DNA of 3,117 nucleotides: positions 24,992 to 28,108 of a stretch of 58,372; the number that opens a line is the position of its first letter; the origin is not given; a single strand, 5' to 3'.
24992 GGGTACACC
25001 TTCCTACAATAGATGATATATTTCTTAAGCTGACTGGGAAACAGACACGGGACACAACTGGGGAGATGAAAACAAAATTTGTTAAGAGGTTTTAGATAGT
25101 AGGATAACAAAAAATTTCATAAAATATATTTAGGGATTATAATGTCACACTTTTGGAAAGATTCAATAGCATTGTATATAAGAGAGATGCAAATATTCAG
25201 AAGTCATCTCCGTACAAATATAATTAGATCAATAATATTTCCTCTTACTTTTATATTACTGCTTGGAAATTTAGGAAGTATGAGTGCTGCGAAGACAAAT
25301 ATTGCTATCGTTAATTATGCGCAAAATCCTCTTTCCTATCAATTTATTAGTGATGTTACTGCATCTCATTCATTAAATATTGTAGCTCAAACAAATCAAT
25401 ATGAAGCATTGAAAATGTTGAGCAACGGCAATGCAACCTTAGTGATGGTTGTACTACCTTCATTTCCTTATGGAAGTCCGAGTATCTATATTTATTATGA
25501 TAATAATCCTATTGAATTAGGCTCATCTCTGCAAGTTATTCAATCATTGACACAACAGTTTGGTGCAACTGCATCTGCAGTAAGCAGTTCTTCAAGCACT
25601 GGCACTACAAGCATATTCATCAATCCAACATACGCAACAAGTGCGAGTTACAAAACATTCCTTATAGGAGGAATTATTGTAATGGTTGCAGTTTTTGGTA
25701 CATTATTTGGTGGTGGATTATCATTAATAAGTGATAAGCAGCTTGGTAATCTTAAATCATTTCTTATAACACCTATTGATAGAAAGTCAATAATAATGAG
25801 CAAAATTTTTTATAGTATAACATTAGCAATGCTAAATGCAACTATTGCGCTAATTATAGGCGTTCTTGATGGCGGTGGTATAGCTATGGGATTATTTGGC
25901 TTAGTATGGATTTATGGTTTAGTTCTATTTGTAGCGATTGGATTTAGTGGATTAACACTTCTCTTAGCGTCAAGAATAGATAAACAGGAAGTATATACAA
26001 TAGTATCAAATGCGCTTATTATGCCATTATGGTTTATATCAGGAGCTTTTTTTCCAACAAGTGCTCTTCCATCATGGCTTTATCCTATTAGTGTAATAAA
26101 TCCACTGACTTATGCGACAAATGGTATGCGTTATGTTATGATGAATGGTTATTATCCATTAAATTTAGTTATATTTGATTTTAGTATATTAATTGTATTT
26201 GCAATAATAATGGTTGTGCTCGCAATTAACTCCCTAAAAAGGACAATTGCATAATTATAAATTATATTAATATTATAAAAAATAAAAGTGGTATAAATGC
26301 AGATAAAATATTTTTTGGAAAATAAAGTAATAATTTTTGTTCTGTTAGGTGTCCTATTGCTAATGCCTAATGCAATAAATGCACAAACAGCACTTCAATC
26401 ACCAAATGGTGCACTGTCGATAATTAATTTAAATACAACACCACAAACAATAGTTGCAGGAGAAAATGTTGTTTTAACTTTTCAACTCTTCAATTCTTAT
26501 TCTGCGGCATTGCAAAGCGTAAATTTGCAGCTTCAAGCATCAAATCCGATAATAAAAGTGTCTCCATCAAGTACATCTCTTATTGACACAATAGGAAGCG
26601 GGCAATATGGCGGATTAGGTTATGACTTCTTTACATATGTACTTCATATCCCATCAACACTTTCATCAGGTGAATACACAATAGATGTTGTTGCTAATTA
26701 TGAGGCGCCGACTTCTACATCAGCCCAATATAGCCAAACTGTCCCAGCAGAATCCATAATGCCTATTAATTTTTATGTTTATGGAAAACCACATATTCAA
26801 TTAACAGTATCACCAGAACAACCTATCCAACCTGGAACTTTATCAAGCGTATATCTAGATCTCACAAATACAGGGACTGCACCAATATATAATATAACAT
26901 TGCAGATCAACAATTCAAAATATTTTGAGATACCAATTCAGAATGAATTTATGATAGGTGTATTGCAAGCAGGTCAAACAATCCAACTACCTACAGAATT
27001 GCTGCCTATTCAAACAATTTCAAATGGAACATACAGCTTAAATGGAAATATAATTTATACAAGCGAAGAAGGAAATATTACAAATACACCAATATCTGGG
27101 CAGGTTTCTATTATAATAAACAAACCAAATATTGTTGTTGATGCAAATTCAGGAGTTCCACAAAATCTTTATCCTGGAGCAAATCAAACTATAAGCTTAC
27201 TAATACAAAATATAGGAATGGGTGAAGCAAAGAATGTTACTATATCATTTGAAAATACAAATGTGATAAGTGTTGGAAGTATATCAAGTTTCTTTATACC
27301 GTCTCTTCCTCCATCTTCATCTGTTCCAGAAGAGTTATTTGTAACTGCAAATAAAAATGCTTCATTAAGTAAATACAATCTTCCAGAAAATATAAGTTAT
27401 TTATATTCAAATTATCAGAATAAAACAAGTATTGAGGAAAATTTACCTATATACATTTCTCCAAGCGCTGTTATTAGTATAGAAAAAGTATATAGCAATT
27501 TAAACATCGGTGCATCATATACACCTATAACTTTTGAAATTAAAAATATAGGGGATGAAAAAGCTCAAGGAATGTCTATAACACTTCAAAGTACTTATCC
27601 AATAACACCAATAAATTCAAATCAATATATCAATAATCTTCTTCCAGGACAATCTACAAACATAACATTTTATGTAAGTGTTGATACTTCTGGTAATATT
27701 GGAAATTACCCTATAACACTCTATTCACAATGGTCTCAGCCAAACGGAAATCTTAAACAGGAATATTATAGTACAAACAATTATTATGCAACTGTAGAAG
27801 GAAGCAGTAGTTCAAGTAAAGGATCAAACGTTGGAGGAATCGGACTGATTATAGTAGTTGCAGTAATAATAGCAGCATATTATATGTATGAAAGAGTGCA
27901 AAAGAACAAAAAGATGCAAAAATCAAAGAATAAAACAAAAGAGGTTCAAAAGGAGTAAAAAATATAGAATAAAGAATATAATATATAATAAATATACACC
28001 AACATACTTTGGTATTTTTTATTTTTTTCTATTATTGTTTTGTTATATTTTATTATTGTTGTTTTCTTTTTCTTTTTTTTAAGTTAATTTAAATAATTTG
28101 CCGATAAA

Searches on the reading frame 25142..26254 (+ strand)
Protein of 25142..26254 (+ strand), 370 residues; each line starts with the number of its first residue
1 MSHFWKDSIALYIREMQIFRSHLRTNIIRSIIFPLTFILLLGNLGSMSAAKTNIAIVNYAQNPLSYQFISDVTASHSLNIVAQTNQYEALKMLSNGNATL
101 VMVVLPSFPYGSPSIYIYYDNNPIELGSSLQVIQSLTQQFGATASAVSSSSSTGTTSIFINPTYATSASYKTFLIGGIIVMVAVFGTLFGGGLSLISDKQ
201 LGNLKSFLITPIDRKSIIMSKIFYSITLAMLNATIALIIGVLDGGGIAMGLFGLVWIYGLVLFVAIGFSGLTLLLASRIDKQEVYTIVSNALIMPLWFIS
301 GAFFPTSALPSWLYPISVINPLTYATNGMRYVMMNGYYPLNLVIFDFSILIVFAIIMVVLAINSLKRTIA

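Call 59: search_protein_families(library=pfam, proteins=[window:25142-26254:+], max_evalue=0.00001)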
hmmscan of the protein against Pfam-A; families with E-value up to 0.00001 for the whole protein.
window:25142-26254:+ (370 aa): 2 families
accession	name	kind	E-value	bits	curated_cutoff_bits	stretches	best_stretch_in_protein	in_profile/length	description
PF12698.13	ABC2_membrane_3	-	9.9e-32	110.8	31.6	1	30-362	7-346/347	ABC-2 family transporter protein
PF01061.29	ABC2_membrane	-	1.7e-21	77.2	26.9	1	154-333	29-210/211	ABC-2 type transporter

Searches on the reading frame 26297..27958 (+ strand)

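Call 59: search_protein_families(library=pfam, proteins=[window:26297-27958:+], max_evalue=0.00001)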
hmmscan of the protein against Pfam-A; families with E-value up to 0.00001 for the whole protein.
window:26297-27958:+ (553 aa): 2 families
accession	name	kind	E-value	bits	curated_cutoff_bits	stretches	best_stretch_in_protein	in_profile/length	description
PF07705.17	CARDB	-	4.7e-11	43.2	22.7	0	407-476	19-82/101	CARDB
PF10633.15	NPCBM_assoc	-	1.5e-07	32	24.4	0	442-476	40-74/78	NPCBM-associated, NEW3 domain of alpha-galactosidase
